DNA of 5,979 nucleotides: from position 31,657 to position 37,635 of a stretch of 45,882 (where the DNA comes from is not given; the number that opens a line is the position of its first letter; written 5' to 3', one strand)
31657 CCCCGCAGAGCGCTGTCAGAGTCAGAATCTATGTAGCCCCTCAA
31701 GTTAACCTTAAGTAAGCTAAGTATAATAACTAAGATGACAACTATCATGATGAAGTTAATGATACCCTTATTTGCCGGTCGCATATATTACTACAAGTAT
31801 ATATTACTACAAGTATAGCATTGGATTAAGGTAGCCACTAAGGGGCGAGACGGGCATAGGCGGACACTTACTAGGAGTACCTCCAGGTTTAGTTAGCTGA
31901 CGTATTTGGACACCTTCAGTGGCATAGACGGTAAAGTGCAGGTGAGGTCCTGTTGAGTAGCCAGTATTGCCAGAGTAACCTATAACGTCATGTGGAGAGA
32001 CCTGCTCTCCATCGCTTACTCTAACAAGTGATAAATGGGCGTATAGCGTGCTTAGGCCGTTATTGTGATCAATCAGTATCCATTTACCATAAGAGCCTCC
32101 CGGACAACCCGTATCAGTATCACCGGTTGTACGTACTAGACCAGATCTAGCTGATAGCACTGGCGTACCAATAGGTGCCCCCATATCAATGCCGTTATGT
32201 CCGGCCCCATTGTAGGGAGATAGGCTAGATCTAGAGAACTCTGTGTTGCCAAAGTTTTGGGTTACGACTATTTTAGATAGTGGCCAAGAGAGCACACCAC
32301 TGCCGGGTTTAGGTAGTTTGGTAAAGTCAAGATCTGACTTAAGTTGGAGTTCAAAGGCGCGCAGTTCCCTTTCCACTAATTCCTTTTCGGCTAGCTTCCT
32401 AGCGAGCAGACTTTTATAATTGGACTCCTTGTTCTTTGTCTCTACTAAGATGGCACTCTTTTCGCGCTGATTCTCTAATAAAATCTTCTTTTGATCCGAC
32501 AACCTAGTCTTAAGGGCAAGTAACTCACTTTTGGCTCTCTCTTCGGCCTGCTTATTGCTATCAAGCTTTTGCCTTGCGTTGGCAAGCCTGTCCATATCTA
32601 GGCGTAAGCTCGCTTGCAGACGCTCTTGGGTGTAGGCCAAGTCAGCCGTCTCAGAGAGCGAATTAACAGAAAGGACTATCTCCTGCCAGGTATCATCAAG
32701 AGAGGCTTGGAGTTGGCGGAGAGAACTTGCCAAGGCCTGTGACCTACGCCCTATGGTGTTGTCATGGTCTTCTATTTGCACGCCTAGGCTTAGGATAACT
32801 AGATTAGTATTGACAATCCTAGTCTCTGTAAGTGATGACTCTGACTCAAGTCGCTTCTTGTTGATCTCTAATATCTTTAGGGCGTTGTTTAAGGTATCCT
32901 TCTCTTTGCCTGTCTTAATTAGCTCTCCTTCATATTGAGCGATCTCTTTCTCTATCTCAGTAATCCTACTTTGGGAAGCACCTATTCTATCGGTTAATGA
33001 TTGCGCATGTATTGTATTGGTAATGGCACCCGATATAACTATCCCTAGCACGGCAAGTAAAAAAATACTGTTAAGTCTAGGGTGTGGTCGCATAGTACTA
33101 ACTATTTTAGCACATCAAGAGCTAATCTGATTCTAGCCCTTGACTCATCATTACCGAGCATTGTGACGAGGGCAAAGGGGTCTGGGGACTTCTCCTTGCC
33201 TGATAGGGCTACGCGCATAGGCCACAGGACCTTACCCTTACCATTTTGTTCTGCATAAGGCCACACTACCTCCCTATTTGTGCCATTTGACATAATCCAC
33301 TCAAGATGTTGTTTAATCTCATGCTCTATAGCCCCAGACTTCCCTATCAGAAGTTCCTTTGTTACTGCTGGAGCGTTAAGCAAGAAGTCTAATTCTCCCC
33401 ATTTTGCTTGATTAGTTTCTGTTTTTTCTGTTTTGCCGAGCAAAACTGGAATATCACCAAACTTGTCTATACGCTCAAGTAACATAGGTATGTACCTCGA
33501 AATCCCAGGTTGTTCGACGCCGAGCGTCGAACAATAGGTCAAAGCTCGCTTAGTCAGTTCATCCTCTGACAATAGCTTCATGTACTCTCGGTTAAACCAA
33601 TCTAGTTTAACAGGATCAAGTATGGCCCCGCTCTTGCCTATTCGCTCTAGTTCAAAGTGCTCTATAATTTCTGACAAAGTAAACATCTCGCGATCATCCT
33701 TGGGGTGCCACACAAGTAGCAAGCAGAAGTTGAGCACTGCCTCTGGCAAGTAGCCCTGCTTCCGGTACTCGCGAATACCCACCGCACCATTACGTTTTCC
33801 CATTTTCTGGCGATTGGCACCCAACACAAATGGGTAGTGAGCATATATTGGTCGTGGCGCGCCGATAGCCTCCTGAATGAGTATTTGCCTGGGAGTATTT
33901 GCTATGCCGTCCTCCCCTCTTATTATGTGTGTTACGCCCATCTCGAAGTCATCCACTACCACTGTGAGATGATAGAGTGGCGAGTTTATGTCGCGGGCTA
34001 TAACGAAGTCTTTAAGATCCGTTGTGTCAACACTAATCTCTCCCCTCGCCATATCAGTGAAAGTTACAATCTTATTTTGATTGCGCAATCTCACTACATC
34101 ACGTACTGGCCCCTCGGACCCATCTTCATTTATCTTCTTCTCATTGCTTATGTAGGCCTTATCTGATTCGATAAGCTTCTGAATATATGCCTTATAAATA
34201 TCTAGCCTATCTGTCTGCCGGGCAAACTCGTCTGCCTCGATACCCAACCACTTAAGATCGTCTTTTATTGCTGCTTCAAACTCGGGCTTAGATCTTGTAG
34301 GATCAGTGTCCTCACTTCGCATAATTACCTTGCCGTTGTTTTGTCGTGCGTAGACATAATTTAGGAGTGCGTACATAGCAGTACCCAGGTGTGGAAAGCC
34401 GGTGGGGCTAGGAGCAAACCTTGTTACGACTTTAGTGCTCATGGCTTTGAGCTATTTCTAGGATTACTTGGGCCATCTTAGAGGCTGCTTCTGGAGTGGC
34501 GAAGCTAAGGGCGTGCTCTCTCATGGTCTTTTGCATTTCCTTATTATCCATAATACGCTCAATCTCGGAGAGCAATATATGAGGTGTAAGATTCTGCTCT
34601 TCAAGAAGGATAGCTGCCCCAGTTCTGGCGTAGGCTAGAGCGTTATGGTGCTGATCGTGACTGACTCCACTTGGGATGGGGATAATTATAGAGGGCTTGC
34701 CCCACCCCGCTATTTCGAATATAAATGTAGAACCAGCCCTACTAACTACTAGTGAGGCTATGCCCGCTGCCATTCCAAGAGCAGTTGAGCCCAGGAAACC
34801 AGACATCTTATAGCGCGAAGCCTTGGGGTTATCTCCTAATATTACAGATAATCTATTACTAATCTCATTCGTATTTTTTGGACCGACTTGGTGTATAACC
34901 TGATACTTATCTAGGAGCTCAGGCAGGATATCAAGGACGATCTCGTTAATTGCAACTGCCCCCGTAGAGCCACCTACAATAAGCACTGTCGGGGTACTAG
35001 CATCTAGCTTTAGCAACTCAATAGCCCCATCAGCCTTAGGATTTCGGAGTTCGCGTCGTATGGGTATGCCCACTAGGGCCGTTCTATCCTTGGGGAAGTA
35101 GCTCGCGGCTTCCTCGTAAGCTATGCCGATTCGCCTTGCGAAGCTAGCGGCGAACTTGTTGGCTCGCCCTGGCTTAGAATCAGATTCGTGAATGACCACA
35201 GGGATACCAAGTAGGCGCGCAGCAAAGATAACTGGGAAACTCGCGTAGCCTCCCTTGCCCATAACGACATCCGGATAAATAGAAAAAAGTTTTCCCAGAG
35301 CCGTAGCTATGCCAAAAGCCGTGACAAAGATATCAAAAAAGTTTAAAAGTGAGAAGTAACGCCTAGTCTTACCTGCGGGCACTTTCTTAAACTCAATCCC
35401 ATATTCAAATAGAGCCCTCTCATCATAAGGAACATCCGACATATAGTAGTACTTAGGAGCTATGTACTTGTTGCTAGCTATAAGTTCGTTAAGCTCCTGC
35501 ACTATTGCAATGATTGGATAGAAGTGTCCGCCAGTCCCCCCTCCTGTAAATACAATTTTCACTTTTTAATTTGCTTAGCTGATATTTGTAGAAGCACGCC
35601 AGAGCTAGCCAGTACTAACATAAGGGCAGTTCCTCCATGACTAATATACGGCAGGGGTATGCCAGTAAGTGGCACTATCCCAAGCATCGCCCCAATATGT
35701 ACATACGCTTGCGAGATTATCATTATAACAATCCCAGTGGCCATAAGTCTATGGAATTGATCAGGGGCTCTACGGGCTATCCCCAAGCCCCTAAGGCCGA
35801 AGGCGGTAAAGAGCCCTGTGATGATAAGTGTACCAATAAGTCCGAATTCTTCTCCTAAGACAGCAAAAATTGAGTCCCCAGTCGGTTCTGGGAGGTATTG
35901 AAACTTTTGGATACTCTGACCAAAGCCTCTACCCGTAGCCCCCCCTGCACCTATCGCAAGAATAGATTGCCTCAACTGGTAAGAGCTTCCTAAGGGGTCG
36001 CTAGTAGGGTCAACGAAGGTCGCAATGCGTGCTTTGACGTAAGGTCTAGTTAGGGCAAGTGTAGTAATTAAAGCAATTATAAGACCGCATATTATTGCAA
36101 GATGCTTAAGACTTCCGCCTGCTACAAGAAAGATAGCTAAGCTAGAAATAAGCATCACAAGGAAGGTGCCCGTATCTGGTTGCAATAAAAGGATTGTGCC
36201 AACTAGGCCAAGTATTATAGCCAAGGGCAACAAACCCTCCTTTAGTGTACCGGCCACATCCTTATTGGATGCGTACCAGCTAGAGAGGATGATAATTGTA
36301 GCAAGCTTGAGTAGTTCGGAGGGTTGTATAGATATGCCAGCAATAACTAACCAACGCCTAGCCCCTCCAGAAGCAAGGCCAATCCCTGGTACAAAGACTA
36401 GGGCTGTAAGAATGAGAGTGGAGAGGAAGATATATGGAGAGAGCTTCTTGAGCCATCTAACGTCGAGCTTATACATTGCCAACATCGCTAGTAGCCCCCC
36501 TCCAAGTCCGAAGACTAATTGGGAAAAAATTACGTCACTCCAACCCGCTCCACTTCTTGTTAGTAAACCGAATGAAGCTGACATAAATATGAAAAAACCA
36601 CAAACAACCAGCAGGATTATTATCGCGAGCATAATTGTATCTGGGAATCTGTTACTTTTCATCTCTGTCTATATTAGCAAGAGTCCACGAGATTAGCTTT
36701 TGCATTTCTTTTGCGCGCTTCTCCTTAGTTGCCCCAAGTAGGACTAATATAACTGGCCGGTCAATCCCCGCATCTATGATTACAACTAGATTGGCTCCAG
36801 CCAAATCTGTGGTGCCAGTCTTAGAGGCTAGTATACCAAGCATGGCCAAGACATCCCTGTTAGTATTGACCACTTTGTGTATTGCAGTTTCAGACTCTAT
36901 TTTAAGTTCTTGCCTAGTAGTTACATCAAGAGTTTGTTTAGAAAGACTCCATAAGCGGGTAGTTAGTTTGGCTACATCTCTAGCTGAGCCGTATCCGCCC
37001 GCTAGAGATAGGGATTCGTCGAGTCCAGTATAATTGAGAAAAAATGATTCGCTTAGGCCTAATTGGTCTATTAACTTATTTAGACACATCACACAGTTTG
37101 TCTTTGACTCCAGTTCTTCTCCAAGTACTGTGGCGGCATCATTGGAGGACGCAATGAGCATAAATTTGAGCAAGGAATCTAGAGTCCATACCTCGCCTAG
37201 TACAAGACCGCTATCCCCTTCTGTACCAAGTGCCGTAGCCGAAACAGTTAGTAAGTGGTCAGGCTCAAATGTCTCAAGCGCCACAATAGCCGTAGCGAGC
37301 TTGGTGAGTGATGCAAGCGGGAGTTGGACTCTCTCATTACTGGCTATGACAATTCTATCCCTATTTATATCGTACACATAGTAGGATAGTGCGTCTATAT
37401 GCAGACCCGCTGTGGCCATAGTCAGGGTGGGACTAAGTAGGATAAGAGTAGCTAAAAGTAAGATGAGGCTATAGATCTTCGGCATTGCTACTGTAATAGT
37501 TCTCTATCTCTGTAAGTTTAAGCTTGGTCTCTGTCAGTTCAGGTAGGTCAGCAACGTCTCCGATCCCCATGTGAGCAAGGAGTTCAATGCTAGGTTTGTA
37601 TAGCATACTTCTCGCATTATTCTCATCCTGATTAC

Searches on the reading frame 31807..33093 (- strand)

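Call 45: search_protein_families(library=pfam, proteins=[window:31807-33093:-], max_evalue=0.001)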
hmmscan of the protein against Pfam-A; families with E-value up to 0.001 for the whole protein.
window:31807-33093:- (428 aa): 1 family
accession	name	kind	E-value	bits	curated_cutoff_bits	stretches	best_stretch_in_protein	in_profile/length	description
PF01551.29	Peptidase_M23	-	2.1e-27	95.6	28.7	1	298-392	2-90/96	Peptidase family M23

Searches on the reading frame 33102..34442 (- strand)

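Call 45: search_protein_families(library=pfam, proteins=[window:33102-34442:-], max_evalue=0.001)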
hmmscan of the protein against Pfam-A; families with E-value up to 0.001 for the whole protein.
window:33102-34442:- (446 aa): 2 families
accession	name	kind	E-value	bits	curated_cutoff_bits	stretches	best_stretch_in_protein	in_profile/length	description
PF00749.27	tRNA-synt_1c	-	9.8e-78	261.7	23.4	2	4-101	1-99/314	tRNA synthetases class I (E and Q), catalytic domain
PF19269.4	Anticodon_2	-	1.8e-11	45.1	23.6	1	396-441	93-140/141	Anticodon binding domain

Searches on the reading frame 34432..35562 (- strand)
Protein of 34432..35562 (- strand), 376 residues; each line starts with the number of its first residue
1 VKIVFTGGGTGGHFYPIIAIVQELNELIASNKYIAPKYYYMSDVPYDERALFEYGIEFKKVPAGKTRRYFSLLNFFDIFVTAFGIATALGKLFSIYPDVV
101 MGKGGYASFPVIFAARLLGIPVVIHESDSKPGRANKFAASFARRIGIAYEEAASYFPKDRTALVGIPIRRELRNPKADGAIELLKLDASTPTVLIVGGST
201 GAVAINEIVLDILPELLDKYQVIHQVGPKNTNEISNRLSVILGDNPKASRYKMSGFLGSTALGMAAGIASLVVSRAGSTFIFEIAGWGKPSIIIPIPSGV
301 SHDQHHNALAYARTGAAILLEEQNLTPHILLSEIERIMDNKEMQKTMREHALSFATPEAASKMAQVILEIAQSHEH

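Call 45: search_protein_families(library=pfam, proteins=[window:34432-35562:-], max_evalue=0.001)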
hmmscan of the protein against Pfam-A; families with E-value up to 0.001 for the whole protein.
window:34432-35562:- (376 aa): 2 families
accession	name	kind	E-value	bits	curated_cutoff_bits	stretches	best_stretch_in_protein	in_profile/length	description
PF04101.22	Glyco_tran_28_C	-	1.1e-32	113.8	22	1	192-359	1-162/166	Glycosyltransferase family 28 C-terminal domain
PF03033.26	Glyco_transf_28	-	1.7e-28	99.9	26.2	1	3-146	1-138/139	Glycosyltransferase family 28 N-terminal domain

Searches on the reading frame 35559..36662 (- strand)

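Call 45: search_protein_families(library=pfam, proteins=[window:35559-36662:-], max_evalue=0.001)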
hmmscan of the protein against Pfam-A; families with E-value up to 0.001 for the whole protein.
window:35559-36662:- (367 aa): 1 family
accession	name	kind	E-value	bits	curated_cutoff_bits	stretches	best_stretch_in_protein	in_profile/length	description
PF01098.24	FTSW_RODA_SPOVE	-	6e-91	305.5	26.4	1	10-363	3-353/356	Cell cycle protein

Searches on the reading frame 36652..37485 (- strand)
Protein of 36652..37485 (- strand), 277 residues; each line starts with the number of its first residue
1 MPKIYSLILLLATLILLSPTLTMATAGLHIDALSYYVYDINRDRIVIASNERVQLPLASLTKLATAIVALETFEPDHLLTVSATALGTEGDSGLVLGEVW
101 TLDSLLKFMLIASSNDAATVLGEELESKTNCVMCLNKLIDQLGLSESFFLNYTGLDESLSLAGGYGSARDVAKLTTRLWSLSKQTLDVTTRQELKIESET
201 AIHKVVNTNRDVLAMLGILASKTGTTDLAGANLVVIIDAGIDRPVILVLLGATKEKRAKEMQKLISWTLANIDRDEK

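Call 45: search_protein_families(library=pfam, proteins=[window:36652-37485:-], max_evalue=0.001)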
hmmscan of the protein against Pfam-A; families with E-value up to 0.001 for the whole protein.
window:36652-37485:- (277 aa): 3 families
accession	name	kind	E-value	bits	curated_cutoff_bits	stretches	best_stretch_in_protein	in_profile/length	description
PF00768.25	Peptidase_S11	-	7.7e-32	111.1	27.6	1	26-253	6-238/239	D-alanyl-D-alanine carboxypeptidase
PF13354.11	Beta-lactamase2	-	8.9e-09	35.4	22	1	35-248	2-211/214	Beta-lactamase enzyme family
PF02113.21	Peptidase_S13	-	0.00014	21.2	22.8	1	31-87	17-73/444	D-Ala-D-Ala carboxypeptidase 3 (S13) family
